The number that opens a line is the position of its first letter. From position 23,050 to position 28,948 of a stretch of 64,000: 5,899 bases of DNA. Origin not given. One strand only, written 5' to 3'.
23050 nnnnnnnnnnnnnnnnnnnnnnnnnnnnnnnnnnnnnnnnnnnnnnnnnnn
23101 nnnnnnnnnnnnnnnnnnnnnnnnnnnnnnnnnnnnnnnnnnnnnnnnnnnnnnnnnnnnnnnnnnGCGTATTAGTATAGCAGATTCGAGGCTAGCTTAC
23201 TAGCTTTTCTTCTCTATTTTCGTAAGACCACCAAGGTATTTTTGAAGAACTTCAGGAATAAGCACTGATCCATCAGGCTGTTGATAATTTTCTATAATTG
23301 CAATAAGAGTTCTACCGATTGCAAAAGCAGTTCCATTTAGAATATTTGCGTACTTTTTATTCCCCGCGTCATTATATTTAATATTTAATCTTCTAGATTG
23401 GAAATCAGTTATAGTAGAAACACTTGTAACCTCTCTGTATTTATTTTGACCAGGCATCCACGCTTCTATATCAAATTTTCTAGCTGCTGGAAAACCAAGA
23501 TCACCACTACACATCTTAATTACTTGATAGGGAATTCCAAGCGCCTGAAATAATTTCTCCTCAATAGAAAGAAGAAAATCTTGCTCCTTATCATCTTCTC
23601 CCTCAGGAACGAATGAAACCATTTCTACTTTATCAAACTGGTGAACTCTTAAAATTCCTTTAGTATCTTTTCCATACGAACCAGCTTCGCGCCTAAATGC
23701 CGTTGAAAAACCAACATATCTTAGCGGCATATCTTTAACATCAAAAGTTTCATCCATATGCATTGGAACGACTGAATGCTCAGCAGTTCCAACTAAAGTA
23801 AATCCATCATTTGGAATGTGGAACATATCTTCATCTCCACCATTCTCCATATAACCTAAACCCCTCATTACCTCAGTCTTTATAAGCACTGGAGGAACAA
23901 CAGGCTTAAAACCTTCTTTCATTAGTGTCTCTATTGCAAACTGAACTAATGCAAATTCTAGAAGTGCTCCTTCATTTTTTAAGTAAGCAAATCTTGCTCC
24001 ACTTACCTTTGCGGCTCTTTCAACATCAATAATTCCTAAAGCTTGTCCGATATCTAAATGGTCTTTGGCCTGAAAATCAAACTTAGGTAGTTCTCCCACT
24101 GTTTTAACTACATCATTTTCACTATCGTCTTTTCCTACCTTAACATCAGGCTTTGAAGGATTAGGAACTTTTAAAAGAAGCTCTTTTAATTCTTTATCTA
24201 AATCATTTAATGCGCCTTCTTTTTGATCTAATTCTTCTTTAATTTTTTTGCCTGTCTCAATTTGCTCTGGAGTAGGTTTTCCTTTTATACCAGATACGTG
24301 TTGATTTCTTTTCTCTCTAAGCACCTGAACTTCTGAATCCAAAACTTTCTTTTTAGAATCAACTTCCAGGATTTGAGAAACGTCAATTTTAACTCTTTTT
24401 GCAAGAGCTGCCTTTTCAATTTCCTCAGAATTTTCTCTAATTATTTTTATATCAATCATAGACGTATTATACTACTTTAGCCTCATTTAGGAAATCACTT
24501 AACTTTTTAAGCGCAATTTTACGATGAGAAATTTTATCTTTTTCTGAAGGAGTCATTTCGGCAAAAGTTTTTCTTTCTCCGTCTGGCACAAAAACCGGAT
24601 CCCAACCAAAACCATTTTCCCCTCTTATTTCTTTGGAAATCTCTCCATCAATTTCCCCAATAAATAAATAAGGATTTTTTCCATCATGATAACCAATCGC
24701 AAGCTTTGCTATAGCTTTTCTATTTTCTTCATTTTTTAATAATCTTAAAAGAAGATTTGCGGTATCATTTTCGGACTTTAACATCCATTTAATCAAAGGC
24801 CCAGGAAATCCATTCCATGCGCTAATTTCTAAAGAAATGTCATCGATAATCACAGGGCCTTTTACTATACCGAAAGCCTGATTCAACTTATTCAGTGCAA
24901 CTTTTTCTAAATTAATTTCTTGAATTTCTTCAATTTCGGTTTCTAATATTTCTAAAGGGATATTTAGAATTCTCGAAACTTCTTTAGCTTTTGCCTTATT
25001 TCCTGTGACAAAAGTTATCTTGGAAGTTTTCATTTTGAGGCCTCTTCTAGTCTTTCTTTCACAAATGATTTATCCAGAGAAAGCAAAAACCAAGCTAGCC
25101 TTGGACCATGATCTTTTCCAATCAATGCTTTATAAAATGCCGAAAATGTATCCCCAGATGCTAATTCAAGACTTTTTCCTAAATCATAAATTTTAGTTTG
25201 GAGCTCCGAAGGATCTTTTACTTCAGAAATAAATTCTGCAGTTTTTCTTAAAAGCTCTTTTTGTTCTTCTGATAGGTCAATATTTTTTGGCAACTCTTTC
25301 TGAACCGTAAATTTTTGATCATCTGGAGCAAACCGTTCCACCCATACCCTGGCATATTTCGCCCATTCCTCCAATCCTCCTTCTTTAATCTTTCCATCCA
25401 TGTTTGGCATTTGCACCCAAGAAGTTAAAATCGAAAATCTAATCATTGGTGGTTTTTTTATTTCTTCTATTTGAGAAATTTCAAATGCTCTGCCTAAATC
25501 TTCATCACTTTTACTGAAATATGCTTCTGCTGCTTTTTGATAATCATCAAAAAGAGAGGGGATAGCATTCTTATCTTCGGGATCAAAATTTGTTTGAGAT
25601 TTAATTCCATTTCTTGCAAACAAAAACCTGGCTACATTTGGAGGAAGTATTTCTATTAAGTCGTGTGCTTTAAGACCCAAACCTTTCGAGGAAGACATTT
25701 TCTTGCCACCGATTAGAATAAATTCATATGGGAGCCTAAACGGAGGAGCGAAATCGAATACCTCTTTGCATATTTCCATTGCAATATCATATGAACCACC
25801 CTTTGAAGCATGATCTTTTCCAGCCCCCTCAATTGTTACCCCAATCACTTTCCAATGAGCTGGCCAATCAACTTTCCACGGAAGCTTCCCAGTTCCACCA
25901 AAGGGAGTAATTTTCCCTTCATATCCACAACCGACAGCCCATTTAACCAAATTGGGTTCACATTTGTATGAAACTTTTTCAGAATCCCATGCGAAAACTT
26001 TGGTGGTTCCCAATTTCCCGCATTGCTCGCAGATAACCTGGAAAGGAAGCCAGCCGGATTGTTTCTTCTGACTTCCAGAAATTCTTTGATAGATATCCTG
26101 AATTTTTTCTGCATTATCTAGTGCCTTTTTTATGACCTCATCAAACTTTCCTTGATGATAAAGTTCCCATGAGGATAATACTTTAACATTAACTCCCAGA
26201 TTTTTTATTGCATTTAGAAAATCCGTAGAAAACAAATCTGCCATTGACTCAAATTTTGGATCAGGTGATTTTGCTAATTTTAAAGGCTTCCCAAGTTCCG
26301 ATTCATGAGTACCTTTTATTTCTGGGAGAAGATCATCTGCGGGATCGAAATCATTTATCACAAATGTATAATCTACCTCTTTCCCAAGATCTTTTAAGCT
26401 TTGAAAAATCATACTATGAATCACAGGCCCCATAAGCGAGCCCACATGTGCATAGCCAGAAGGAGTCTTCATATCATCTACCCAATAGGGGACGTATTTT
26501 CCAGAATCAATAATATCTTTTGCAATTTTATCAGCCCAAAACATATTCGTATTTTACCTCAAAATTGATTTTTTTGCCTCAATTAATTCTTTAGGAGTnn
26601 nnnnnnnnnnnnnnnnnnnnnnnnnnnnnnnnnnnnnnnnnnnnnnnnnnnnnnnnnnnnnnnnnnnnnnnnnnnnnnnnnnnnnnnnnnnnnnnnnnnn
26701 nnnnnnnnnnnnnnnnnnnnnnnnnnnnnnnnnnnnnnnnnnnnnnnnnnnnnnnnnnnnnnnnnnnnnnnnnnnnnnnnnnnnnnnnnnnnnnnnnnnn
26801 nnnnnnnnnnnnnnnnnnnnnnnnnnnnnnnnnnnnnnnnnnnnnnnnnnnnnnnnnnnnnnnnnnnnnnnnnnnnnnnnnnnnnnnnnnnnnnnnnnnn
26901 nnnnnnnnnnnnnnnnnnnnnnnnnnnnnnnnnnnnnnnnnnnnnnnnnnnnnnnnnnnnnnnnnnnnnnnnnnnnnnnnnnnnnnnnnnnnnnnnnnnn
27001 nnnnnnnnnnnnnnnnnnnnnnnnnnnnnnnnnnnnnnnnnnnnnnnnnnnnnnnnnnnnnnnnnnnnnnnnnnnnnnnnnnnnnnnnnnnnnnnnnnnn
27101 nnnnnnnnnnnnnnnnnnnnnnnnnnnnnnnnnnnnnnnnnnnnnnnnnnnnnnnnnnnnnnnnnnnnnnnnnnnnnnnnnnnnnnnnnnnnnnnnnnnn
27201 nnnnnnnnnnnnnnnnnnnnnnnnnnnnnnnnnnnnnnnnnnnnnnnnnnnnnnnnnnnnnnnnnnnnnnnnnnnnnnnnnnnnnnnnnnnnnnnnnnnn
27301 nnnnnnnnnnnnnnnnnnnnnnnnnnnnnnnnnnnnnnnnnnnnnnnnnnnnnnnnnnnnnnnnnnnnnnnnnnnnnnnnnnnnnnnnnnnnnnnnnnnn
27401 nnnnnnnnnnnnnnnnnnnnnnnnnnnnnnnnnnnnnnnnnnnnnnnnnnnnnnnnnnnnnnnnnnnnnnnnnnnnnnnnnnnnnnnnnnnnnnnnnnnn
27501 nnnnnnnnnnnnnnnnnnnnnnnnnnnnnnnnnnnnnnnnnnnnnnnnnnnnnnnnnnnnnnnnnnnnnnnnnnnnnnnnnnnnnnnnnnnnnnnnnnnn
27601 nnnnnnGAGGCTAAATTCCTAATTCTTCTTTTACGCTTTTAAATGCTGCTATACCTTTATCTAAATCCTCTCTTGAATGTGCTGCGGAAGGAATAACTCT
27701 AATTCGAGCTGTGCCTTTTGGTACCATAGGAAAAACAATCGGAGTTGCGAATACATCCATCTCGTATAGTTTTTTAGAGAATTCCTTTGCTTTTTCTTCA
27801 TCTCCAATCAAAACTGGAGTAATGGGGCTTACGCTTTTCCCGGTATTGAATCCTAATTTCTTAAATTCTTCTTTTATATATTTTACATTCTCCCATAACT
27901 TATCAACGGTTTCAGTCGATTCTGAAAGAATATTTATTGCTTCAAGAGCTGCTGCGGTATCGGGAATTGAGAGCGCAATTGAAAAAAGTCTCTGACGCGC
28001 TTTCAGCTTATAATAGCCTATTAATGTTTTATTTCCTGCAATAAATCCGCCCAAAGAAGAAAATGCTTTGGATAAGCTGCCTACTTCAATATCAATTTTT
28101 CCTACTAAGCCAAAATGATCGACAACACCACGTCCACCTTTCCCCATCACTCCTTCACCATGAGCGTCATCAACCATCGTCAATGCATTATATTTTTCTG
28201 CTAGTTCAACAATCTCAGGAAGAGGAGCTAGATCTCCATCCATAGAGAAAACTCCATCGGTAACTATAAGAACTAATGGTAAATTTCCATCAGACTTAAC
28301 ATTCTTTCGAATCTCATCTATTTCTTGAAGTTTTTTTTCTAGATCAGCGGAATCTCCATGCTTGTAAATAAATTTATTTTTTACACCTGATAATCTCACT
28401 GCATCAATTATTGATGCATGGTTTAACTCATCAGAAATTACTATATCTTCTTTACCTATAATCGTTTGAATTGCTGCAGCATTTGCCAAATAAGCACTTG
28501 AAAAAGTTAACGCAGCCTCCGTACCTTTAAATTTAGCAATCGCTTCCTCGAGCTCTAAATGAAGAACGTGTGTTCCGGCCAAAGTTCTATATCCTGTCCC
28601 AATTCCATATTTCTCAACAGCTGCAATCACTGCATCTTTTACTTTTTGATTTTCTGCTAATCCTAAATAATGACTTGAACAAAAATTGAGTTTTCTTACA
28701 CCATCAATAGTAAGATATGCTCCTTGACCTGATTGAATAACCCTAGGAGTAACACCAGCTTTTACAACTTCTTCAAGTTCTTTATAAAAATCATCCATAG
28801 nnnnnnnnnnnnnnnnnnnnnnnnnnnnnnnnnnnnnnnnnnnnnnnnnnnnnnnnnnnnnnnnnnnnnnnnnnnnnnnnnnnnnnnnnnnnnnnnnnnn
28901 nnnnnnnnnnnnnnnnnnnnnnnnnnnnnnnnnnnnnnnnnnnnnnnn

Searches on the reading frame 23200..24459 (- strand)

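Call 17: search_protein_families(library=pfam, proteins=[window:23200-24459:-], max_evalue=0.001)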
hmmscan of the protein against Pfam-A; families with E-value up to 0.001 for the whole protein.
window:23200-24459:- (419 aa): 2 families
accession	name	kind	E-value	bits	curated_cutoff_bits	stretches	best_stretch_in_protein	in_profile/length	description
PF00587.30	tRNA-synt_2b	-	3.2e-35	122.2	29.3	1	216-392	6-179/179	tRNA synthetase class II core domain (G, H, P, S and T)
PF02403.27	Seryl_tRNA_N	-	3.6e-16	59.8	28.2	1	1-100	1-106/108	Seryl-tRNA synthetase N-terminal domain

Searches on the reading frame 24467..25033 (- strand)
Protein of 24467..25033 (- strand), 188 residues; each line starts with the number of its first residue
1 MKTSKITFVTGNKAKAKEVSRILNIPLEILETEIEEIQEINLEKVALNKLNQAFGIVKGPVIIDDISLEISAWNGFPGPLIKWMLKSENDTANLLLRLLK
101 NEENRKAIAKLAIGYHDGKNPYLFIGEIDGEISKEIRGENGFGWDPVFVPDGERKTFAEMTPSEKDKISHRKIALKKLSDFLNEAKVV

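Call 17: search_protein_families(library=pfam, proteins=[window:24467-25033:-], max_evalue=0.001)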
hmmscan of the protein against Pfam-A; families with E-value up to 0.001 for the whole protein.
window:24467-25033:- (188 aa): 1 family
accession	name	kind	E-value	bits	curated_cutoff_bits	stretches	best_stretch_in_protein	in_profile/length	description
PF01725.21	Ham1p_like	-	1.7e-50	171.9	22.5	1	6-180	1-185/186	Ham1 family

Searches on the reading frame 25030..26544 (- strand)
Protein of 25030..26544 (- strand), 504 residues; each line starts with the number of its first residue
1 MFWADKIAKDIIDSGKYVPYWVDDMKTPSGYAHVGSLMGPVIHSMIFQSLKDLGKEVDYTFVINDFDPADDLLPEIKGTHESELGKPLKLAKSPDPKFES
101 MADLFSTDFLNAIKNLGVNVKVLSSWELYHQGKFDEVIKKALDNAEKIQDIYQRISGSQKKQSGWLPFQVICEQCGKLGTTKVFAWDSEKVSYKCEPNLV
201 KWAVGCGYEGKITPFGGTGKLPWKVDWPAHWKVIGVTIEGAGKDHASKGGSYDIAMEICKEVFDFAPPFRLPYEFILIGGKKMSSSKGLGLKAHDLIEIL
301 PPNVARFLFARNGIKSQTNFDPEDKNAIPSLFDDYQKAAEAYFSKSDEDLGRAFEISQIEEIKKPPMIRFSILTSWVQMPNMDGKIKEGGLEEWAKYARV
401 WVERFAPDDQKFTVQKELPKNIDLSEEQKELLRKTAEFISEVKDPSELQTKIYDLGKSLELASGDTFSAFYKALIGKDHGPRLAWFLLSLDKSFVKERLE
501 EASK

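Call 17: search_protein_families(library=pfam, proteins=[window:25030-26544:-], max_evalue=0.001)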
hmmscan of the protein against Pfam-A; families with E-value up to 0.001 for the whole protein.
window:25030-26544:- (504 aa): 3 families
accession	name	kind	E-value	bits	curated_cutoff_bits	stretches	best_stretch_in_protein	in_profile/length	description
PF01921.24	tRNA-synt_1f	-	1.1e-85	288.2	27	1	2-359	2-359/360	tRNA synthetases class I (K)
PF09334.17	tRNA-synt_1g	-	0.0006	19.1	20.1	0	274-321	319-367/391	tRNA synthetases class I (M)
PF19269.4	Anticodon_2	-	0.00079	20.3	23.6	0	423-502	59-140/141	Anticodon binding domain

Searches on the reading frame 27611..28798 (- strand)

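Call 17: search_protein_families(library=pfam, proteins=[window:27611-28798:-], max_evalue=0.001)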
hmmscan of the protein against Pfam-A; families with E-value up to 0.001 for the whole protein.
window:27611-28798:- (395 aa): 4 families
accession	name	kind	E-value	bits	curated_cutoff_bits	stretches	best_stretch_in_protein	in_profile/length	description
PF00155.27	Aminotran_1_2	-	1e-53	183.3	19.7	1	36-385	3-360/361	Aminotransferase class I and II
PF01041.23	DegT_DnrJ_EryC1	-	4.9e-05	23.1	19.8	1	81-221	27-156/360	DegT/DnrJ/EryC1/StrS aminotransferase family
PF01276.26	OKR_DC_1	-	0.00011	21.6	27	1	103-214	92-207/417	Orn/Lys/Arg decarboxylase, major domain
PF01212.27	Beta_elim_lyase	-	0.00028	20.7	27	0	81-309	35-227/288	Beta-eliminating lyase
